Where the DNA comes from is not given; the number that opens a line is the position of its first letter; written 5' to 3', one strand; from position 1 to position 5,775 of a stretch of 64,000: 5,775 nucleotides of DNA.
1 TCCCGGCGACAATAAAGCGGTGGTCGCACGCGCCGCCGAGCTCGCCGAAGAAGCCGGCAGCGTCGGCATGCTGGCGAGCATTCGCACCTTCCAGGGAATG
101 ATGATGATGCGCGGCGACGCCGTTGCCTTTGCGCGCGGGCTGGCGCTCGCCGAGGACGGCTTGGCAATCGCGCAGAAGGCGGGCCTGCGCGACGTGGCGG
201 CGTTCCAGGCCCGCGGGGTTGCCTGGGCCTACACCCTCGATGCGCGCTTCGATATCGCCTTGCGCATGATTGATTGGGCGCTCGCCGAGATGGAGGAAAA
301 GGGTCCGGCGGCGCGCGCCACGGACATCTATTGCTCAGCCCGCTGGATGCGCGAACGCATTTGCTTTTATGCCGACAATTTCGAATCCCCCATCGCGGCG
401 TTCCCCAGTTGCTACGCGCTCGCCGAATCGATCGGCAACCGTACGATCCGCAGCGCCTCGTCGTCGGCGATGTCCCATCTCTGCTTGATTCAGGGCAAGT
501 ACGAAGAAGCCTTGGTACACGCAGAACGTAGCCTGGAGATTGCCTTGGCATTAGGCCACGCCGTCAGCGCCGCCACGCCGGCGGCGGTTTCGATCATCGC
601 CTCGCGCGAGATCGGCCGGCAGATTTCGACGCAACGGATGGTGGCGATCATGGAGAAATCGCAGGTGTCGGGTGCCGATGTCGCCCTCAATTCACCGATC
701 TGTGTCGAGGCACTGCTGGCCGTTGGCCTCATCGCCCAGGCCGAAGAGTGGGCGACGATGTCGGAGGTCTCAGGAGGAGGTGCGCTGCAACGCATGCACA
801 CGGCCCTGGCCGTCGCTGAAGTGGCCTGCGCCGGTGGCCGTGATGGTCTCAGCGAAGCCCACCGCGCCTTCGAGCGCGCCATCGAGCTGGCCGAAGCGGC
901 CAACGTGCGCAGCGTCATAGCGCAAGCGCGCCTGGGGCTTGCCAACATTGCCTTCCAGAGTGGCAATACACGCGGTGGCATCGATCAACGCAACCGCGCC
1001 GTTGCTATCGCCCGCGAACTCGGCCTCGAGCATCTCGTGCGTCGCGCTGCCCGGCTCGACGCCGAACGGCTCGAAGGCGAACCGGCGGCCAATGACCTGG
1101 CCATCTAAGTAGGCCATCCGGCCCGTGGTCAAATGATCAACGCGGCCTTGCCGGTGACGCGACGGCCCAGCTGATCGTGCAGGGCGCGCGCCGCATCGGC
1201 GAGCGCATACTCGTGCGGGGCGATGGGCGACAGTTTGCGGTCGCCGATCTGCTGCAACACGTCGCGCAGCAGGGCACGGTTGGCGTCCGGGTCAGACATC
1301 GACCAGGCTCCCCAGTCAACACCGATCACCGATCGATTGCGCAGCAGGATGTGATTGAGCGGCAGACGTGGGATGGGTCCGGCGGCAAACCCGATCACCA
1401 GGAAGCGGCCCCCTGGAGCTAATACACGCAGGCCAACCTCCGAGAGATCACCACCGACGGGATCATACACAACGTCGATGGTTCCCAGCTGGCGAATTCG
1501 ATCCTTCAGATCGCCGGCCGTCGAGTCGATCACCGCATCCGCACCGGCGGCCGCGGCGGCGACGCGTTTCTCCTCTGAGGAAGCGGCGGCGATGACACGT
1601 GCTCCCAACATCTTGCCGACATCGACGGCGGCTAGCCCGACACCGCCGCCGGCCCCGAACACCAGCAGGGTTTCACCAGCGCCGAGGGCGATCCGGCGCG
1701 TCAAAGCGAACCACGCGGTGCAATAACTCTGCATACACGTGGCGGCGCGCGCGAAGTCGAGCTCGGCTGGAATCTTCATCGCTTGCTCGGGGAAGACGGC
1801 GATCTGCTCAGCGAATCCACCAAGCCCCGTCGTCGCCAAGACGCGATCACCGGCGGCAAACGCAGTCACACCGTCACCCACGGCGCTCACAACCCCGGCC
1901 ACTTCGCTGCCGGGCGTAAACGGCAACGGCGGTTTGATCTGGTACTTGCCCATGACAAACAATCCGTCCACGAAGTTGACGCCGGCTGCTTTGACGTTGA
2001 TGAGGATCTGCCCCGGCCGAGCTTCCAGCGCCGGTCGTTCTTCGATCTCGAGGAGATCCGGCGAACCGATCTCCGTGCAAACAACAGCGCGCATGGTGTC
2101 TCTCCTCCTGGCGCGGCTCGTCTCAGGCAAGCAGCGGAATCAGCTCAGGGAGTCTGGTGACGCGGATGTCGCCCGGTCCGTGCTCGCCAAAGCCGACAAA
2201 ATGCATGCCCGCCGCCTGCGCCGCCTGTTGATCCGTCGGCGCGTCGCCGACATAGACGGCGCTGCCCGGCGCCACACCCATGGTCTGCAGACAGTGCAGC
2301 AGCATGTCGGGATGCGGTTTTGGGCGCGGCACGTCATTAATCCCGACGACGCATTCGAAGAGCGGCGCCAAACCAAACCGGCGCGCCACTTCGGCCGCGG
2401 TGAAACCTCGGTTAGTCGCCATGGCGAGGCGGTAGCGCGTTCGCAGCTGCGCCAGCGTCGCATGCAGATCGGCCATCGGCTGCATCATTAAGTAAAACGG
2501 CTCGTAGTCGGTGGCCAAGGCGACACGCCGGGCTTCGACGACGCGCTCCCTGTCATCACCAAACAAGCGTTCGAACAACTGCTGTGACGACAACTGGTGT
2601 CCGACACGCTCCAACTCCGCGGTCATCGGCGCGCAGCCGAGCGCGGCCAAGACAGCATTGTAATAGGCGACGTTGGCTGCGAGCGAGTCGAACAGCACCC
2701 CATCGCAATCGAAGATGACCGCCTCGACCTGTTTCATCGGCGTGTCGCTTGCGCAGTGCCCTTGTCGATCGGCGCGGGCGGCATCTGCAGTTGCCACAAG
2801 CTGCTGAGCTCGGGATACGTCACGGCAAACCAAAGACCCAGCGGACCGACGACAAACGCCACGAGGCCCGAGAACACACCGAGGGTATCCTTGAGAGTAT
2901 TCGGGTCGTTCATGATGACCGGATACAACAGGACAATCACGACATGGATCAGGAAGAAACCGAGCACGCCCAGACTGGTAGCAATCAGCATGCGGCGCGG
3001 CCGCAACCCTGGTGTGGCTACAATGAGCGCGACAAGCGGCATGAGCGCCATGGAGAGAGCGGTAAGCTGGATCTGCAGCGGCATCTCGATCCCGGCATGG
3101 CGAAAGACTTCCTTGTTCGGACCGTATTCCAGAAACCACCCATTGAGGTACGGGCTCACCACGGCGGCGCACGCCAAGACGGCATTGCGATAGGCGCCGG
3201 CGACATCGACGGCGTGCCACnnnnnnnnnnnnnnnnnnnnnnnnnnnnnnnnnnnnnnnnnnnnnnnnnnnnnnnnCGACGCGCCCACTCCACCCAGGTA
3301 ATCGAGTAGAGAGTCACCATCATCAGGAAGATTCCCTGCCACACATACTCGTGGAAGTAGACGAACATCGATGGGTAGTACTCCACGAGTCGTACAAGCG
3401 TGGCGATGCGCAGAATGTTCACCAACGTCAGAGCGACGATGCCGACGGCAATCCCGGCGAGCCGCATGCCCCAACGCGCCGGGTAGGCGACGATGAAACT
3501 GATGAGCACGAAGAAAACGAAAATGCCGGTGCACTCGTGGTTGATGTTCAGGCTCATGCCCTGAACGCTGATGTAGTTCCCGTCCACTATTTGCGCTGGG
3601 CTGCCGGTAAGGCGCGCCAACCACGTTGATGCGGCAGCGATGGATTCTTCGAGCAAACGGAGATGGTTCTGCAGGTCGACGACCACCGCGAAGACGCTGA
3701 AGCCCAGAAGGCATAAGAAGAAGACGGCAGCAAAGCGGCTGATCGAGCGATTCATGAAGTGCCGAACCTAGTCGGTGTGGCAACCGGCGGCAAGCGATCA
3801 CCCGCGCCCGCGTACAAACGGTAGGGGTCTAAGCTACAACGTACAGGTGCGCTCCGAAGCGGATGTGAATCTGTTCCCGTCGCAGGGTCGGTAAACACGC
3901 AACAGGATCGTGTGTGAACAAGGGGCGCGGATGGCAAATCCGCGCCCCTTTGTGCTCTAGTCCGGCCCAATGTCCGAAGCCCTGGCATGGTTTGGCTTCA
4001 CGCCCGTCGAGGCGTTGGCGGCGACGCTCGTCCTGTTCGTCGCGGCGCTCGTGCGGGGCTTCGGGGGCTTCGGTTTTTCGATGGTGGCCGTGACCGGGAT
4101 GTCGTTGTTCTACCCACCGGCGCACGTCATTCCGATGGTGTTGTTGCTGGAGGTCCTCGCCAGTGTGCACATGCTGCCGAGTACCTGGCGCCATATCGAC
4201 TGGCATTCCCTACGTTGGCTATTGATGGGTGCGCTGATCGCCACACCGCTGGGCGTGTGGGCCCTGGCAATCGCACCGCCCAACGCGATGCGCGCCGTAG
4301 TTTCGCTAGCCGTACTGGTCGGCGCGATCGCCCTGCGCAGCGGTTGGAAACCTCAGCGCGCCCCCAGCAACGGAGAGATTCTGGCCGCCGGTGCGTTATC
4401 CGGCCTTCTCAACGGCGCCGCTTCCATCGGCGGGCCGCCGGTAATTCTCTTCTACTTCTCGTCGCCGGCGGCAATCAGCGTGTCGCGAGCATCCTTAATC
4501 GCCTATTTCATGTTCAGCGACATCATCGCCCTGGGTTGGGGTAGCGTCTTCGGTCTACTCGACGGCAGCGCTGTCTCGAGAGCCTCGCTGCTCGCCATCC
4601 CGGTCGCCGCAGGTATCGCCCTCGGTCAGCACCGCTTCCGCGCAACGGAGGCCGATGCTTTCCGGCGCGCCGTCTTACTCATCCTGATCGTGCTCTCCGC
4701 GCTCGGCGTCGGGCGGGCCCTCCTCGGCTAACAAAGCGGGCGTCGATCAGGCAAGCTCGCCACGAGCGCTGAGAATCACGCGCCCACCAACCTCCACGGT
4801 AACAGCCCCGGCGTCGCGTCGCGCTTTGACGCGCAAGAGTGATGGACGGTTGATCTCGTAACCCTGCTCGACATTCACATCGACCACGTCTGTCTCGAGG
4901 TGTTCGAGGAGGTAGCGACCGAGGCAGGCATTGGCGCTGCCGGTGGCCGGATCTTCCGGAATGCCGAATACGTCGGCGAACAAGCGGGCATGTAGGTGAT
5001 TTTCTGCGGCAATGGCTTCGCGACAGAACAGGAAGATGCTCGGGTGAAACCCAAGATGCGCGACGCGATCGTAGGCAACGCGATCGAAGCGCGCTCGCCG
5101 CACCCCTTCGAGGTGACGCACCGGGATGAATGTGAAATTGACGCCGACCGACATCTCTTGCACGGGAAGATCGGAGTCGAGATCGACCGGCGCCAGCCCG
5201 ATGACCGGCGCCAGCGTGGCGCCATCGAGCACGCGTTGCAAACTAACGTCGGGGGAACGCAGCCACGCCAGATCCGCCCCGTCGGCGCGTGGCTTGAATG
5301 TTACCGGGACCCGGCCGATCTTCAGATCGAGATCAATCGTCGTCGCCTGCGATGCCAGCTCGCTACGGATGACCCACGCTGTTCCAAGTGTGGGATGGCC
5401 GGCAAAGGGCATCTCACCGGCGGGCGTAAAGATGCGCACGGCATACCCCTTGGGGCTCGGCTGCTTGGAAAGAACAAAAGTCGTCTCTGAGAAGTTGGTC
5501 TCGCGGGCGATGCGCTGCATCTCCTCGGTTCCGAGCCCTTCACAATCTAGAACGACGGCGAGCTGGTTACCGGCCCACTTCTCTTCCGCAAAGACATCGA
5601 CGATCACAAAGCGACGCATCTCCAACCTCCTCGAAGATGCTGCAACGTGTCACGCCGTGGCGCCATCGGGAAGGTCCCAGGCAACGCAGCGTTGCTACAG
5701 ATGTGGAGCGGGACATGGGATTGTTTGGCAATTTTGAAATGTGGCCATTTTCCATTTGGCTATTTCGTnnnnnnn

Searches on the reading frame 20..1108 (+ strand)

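Call 54: search_protein_families(library=pfam, proteins=[window:20-1108:+], max_evalue=0.001)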
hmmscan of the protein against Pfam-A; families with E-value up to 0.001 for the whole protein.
window:20-1108:+ (362 aa): 1 family
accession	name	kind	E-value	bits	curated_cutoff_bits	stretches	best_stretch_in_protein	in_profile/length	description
PF13424.12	TPR_12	-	4.1e-06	27.3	30.1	0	120-175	18-75/77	Tetratricopeptide repeat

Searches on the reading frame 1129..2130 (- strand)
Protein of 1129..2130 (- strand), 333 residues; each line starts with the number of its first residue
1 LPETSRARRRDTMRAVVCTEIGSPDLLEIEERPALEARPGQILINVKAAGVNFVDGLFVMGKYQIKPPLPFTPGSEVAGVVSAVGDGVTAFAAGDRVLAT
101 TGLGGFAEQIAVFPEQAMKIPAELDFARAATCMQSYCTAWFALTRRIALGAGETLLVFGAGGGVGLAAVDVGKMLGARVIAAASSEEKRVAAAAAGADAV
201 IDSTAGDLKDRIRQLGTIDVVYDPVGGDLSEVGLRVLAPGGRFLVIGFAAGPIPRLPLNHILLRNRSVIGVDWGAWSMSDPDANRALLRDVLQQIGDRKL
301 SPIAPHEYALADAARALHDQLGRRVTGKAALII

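Call 54: search_protein_families(library=pfam, proteins=[window:1129-2130:-], max_evalue=0.001)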
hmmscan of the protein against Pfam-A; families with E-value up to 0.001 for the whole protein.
window:1129-2130:- (333 aa): 3 families
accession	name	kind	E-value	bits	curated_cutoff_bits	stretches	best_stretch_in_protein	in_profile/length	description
PF00107.32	ADH_zinc_N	-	6e-27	94.6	31.8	1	163-276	1-117/129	Zinc-binding dehydrogenase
PF08240.17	ADH_N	-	2.1e-17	63.7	23.5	1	39-121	2-103/104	Alcohol dehydrogenase GroES-like domain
PF13602.12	ADH_zinc_N_2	-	3e-14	54.5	27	1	196-330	2-133/134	Zinc-binding dehydrogenase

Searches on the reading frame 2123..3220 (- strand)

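Call 54: search_protein_families(library=pfam, proteins=[window:2123-3220:-], max_evalue=0.001)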
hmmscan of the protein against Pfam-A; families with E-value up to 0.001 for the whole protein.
window:2123-3220:- (365 aa): 3 families
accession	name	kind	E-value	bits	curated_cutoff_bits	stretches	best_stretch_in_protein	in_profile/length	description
PF13419.12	HAD_2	-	1.3e-27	97.5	23.8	1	168-343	1-177/178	Haloacid dehalogenase-like hydrolase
PF00702.32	Hydrolase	-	1.4e-23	84.7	26.4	1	166-338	2-191/191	haloacid dehalogenase-like hydrolase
PF13242.12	Hydrolase_like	-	6.3e-08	32.9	22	1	300-343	3-47/75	HAD-hyrolase-like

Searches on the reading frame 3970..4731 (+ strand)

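Call 54: search_protein_families(library=pfam, proteins=[window:3970-4731:+], max_evalue=0.001)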
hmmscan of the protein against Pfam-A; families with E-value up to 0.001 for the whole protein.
window:3970-4731:+ (253 aa): 1 family
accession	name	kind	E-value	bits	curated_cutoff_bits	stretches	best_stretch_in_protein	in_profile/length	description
PF01925.25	TauE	-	2.1e-24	86.9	32.6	1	20-244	3-235/237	Sulfite exporter TauE/SafE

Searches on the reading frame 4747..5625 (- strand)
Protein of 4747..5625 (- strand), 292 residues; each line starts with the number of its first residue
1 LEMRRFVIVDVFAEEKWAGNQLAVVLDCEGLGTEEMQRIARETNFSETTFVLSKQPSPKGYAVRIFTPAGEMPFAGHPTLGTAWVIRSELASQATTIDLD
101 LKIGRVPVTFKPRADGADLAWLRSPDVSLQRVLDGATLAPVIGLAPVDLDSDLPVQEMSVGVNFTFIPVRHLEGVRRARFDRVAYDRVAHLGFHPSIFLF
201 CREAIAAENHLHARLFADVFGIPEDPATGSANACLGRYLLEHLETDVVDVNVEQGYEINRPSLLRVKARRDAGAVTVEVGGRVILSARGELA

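Call 54: search_protein_families(library=pfam, proteins=[window:4747-5625:-], max_evalue=0.001)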
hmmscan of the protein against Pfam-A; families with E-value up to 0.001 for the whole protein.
window:4747-5625:- (292 aa): 1 family
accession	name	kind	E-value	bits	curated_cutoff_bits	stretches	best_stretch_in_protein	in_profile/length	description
PF02567.21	PhzC-PhzF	-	1.4e-57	195.8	27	1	9-287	1-279/281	Phenazine biosynthesis-like protein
